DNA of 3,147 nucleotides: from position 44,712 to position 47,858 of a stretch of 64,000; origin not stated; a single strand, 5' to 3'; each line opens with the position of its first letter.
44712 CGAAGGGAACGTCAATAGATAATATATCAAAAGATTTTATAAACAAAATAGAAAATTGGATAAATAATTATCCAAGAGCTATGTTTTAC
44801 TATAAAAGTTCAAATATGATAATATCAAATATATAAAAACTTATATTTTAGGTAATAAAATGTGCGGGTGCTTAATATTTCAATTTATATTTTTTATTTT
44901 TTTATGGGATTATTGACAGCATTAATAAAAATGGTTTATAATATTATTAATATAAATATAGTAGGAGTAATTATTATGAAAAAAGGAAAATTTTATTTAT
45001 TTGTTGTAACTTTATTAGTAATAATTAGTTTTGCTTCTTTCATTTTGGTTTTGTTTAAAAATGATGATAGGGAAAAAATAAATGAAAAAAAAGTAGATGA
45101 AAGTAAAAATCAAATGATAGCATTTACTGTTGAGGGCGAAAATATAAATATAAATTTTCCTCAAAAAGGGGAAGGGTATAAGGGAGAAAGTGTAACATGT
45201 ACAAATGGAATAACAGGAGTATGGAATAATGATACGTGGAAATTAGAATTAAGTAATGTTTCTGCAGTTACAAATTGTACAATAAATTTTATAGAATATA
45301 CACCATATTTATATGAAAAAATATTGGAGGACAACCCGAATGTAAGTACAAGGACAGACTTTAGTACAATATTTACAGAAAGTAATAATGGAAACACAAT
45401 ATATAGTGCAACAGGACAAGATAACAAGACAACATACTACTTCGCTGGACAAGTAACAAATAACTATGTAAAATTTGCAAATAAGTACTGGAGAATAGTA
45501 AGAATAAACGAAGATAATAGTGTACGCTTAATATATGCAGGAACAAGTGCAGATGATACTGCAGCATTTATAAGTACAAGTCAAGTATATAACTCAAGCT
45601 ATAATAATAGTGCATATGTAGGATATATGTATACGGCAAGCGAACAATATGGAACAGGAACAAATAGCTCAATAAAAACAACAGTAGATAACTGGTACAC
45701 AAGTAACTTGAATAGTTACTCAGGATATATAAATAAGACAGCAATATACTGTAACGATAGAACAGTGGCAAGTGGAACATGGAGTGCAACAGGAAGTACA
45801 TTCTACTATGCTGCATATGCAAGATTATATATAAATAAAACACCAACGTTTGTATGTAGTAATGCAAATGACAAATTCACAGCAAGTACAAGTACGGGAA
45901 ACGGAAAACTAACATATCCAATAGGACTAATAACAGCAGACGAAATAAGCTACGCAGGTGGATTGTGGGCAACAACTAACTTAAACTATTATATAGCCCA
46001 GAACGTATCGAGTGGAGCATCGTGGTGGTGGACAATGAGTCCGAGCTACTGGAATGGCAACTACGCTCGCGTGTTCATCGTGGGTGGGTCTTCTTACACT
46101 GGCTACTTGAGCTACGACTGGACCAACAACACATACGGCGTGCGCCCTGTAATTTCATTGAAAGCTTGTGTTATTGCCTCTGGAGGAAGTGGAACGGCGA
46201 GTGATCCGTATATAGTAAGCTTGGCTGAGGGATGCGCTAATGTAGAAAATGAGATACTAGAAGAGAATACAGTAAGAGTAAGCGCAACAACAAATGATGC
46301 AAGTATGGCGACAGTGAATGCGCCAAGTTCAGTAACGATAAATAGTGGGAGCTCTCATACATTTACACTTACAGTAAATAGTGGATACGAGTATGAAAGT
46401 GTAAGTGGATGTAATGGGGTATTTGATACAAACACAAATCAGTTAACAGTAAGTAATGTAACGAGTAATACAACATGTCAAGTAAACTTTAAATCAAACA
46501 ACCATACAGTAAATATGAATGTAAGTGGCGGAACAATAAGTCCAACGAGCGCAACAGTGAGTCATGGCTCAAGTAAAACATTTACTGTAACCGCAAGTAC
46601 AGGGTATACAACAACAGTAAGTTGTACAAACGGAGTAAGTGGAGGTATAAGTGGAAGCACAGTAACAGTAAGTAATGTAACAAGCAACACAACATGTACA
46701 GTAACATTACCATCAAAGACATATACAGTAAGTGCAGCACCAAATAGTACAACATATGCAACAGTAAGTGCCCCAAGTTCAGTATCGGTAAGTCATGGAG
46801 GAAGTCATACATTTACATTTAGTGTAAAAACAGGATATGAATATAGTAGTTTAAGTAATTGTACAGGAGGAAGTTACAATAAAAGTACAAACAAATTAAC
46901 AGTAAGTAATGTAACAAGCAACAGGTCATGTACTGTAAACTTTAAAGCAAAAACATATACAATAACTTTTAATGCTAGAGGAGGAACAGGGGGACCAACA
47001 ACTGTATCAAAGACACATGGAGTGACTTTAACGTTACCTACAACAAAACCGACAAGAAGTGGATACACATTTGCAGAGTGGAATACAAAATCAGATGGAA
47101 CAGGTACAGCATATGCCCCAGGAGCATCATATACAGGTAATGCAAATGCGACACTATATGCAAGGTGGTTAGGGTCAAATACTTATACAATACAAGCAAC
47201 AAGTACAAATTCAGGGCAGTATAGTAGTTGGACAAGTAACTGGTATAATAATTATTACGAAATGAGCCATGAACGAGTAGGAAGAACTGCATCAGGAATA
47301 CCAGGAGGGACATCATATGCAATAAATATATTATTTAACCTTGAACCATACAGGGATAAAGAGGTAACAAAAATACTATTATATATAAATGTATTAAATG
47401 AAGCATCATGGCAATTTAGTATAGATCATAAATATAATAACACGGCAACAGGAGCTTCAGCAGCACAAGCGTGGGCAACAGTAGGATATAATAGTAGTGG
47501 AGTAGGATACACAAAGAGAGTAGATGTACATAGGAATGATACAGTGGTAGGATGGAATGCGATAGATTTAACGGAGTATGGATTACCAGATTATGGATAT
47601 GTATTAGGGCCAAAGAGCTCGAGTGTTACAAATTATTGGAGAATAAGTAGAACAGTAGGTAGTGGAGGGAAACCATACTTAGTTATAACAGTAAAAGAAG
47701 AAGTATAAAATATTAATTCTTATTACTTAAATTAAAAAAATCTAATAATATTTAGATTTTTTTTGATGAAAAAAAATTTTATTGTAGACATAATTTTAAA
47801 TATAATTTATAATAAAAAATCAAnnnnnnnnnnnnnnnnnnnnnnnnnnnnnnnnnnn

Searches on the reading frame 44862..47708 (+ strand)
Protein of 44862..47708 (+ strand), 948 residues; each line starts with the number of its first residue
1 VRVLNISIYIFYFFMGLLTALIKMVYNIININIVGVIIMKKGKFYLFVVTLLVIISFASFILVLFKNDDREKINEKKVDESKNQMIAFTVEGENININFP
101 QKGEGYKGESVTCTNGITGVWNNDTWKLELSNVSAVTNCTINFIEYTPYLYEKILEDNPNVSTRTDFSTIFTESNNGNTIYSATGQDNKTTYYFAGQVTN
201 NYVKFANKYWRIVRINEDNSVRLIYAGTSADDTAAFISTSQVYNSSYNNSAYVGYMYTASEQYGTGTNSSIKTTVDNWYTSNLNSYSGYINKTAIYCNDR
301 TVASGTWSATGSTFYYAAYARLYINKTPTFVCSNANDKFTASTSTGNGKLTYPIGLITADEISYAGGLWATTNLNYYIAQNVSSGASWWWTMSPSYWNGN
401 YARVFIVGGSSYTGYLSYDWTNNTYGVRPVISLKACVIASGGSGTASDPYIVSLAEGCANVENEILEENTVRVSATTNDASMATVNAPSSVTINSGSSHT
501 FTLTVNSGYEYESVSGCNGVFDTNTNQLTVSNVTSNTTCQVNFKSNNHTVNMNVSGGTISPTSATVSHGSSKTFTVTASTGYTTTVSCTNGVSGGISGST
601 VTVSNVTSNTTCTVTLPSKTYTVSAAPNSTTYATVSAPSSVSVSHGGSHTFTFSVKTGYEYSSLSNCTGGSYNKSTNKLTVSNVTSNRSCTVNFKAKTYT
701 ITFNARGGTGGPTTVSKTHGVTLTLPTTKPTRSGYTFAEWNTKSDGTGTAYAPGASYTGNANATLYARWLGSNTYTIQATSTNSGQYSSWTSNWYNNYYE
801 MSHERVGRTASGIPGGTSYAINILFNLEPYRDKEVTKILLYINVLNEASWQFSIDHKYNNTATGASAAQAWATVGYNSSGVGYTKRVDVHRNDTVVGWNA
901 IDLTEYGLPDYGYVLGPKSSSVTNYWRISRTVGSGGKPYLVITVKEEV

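Call 21: search_protein_families(library=ncbifam, proteins=[window:44862-47708:+], max_evalue=0.001)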
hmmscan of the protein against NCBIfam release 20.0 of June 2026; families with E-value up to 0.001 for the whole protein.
window:44862-47708:+ (948 aa): 1 family
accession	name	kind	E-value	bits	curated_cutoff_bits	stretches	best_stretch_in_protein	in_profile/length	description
NF041561.1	PraA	equivalog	0.00092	18.7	150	0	114-144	124-154/166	alkane oxidation protein activator PraA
